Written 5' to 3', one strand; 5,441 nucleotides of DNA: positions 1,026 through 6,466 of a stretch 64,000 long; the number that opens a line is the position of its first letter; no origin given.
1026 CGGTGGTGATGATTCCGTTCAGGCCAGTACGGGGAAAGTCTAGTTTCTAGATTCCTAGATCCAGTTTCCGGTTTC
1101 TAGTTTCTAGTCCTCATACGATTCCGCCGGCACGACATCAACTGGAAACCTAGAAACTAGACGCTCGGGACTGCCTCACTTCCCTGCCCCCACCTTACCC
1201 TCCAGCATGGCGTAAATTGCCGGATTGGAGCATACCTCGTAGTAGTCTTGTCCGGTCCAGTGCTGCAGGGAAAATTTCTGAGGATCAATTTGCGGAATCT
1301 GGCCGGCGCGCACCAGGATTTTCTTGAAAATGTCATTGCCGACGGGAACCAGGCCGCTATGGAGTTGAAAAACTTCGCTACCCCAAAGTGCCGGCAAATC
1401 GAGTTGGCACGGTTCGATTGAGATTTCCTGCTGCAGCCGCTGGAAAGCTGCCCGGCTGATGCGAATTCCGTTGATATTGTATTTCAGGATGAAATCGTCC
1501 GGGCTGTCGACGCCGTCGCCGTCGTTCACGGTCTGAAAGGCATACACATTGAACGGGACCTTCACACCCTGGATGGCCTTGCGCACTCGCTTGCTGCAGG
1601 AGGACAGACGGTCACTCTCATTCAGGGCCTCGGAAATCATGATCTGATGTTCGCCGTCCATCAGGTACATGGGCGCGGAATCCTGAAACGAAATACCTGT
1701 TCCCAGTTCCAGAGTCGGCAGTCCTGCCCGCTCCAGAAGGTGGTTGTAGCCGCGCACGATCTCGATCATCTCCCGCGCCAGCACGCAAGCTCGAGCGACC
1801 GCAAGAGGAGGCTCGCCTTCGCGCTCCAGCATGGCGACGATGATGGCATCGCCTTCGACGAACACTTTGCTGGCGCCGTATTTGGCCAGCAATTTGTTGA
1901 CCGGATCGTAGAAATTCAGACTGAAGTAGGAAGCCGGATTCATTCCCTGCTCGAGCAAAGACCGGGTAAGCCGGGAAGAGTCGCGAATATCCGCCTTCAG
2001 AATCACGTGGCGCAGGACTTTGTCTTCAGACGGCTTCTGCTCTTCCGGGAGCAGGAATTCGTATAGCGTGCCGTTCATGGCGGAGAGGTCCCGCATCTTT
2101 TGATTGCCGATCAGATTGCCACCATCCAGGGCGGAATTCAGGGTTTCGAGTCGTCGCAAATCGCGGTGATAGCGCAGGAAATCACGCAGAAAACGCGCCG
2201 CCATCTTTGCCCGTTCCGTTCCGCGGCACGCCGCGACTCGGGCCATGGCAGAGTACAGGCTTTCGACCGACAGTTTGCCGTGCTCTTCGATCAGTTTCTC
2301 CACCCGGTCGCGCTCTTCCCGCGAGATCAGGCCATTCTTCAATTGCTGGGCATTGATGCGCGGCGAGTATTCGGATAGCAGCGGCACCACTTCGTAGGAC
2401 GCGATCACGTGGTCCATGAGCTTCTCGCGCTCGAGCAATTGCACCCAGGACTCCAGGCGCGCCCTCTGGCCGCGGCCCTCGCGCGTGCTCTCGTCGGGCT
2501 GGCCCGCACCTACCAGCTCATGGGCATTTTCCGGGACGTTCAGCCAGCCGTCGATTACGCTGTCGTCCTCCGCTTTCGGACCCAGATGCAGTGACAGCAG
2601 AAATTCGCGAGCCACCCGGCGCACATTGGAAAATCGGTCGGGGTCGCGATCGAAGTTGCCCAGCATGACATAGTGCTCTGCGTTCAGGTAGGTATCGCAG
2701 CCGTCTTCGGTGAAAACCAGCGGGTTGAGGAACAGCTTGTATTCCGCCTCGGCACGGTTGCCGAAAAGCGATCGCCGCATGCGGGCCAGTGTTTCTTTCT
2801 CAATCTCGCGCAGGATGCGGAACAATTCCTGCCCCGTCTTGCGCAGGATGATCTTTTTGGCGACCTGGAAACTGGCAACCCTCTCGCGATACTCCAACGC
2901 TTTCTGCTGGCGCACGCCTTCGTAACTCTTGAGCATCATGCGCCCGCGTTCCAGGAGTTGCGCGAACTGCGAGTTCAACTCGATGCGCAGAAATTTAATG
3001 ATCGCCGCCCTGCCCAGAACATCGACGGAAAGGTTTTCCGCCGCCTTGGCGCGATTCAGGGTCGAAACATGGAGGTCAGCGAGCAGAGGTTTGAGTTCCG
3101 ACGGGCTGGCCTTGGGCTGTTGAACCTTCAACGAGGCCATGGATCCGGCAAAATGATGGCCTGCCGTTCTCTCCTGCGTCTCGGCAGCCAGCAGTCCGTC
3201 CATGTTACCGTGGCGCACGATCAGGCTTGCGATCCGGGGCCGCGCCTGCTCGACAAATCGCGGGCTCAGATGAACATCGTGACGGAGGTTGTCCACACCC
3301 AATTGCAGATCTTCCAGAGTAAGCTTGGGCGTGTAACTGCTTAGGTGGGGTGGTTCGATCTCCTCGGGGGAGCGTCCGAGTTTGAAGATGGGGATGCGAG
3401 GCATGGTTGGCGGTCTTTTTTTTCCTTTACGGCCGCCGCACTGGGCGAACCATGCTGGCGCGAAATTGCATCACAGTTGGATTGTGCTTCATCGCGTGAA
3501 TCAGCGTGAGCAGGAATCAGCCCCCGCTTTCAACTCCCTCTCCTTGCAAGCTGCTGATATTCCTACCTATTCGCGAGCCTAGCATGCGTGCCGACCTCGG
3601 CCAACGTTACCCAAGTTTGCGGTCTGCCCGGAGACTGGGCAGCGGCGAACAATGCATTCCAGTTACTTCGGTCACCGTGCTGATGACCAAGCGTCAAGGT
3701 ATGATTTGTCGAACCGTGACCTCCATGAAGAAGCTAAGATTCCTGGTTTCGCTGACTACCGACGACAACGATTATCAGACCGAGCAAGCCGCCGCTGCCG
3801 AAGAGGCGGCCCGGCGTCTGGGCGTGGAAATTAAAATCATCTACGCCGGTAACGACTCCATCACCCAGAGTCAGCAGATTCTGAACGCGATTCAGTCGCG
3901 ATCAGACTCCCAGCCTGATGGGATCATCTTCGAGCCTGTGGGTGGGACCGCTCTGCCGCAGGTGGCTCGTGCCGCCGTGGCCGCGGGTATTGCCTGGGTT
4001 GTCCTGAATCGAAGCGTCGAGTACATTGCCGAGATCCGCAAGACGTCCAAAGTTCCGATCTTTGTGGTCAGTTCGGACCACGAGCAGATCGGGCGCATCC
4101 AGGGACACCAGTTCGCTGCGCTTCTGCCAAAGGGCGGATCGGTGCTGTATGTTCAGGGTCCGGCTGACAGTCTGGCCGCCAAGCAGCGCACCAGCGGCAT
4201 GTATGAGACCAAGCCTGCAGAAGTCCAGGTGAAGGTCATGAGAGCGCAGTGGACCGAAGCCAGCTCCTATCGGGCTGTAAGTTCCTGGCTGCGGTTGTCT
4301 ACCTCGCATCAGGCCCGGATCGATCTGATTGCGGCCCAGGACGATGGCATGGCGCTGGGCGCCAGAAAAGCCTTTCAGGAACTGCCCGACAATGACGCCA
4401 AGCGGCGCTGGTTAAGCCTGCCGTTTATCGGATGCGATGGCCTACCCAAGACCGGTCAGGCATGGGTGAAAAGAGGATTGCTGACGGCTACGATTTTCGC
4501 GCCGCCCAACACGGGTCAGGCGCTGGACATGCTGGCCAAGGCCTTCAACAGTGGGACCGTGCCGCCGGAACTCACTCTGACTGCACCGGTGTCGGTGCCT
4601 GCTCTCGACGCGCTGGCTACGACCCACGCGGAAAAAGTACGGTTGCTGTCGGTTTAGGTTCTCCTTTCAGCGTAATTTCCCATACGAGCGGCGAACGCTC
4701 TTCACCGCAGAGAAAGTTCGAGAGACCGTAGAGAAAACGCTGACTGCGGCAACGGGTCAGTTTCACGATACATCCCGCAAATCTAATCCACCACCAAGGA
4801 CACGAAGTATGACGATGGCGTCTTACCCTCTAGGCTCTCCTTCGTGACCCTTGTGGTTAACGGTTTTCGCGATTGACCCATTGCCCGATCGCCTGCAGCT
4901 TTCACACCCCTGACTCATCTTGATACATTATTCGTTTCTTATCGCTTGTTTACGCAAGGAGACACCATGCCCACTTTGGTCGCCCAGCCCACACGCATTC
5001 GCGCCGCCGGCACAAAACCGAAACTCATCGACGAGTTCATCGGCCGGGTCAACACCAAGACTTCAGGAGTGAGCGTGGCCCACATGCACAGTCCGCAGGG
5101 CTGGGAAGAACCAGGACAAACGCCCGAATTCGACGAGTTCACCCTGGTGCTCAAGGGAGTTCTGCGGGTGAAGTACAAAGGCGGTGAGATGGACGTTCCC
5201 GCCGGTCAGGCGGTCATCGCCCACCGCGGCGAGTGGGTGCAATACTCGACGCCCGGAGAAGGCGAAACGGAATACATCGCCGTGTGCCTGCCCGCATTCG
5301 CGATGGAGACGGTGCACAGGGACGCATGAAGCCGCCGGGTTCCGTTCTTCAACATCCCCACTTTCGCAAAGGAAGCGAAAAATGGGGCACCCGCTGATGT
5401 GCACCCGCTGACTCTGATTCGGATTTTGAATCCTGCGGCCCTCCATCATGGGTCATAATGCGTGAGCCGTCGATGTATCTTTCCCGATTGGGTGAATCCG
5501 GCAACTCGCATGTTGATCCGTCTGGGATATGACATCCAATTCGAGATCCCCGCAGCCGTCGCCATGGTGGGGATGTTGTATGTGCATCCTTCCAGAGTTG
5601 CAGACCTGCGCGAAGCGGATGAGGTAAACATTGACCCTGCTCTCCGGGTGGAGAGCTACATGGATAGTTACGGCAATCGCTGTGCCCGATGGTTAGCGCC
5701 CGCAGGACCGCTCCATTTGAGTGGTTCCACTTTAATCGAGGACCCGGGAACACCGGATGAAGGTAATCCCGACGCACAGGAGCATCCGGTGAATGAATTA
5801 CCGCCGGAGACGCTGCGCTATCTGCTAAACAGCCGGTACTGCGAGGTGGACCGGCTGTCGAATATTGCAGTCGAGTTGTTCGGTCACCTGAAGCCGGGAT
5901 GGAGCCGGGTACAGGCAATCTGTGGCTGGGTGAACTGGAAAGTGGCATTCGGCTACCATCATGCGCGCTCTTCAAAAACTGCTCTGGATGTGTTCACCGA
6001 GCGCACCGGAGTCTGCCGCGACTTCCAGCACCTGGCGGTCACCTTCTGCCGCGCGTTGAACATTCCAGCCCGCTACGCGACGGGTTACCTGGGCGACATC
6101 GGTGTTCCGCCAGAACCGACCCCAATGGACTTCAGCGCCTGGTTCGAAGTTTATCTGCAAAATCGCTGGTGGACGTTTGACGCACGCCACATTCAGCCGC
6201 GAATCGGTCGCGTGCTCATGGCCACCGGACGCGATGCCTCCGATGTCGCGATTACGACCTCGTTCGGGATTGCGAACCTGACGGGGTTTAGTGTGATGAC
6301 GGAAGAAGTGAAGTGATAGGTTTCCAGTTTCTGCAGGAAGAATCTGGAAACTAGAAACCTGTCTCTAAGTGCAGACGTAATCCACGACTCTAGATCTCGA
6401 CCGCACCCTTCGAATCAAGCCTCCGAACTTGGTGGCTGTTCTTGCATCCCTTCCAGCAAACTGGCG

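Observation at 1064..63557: One architecture in at least seven sequence families: intergenic arrays of degenerate 7-nt repeats arranged as inverted arms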

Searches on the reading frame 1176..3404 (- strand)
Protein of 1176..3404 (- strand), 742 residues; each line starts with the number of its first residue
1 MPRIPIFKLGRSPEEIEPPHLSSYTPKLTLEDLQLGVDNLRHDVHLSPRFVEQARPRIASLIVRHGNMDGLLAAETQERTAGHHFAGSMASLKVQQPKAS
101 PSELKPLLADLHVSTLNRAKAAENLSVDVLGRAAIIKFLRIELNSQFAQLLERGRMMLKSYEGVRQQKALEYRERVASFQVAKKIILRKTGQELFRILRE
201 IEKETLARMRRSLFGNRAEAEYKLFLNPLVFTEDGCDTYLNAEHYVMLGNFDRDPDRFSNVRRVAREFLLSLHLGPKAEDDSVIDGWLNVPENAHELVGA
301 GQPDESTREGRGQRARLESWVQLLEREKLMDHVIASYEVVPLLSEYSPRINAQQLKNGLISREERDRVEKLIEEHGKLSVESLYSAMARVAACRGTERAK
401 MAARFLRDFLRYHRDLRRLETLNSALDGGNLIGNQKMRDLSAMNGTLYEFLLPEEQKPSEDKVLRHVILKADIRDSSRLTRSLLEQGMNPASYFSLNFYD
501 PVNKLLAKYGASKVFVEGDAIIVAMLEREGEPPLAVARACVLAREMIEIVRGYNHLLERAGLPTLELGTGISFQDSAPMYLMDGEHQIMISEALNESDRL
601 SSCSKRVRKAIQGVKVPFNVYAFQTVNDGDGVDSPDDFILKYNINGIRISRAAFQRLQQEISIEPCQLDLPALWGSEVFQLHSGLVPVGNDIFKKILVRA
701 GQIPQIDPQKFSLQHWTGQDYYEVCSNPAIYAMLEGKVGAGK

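Call 56: search_protein_families(library=pfam, proteins=[window:1176-3404:-], max_evalue=0.01)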
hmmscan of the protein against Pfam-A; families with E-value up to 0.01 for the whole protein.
window:1176-3404:- (742 aa): 0 families

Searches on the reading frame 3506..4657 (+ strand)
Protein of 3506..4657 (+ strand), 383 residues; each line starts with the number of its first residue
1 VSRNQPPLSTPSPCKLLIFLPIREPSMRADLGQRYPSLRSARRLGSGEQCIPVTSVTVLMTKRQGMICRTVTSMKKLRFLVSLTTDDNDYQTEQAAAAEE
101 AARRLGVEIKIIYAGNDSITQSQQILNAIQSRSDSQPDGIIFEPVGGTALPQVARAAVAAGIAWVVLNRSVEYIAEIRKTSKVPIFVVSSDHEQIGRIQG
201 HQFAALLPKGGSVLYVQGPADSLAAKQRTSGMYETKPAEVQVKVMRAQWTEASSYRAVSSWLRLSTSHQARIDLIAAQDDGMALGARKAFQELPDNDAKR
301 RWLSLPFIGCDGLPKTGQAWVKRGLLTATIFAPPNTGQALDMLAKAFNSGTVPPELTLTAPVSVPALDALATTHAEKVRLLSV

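Call 34: search_protein_families(library=pfam, proteins=[window:3506-4657:+], max_evalue=0.001)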
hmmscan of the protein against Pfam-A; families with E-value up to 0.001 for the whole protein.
window:3506-4657:+ (383 aa): 2 families
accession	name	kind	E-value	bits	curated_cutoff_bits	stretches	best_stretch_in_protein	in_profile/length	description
PF13407.12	Peripla_BP_4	-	7e-37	127.8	35.1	1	80-336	2-242/258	Periplasmic binding protein domain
PF00532.27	Peripla_BP_1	-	1.9e-07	31.3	22.2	1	86-290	11-201/281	Periplasmic binding proteins and sugar binding domain of LacI family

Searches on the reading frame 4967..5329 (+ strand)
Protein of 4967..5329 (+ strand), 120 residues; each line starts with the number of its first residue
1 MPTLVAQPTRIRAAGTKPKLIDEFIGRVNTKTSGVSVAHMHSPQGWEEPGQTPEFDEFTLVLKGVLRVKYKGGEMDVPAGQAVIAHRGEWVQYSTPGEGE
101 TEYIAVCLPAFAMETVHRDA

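Call 79: search_protein_families(library=pfam, proteins=[window:4967-5329:+], max_evalue=0.001)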
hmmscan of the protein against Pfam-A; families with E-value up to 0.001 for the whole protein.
window:4967-5329:+ (120 aa): 2 families
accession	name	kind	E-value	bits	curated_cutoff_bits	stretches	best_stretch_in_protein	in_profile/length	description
PF07883.17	Cupin_2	-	2.4e-06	27.6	27.2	1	43-106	6-69/70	Cupin domain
PF02311.25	AraC_binding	-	6.5e-05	23.1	21.1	1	57-119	25-87/135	AraC-like ligand binding domain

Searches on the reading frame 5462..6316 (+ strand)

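Call 34: search_protein_families(library=pfam, proteins=[window:5462-6316:+], max_evalue=0.001)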
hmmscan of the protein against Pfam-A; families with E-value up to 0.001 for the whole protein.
window:5462-6316:+ (284 aa): 1 family
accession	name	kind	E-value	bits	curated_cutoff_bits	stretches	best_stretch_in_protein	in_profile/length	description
PF01841.26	Transglut_core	-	2.3e-19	70.1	23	1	141-241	9-108/108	Transglutaminase-like superfamily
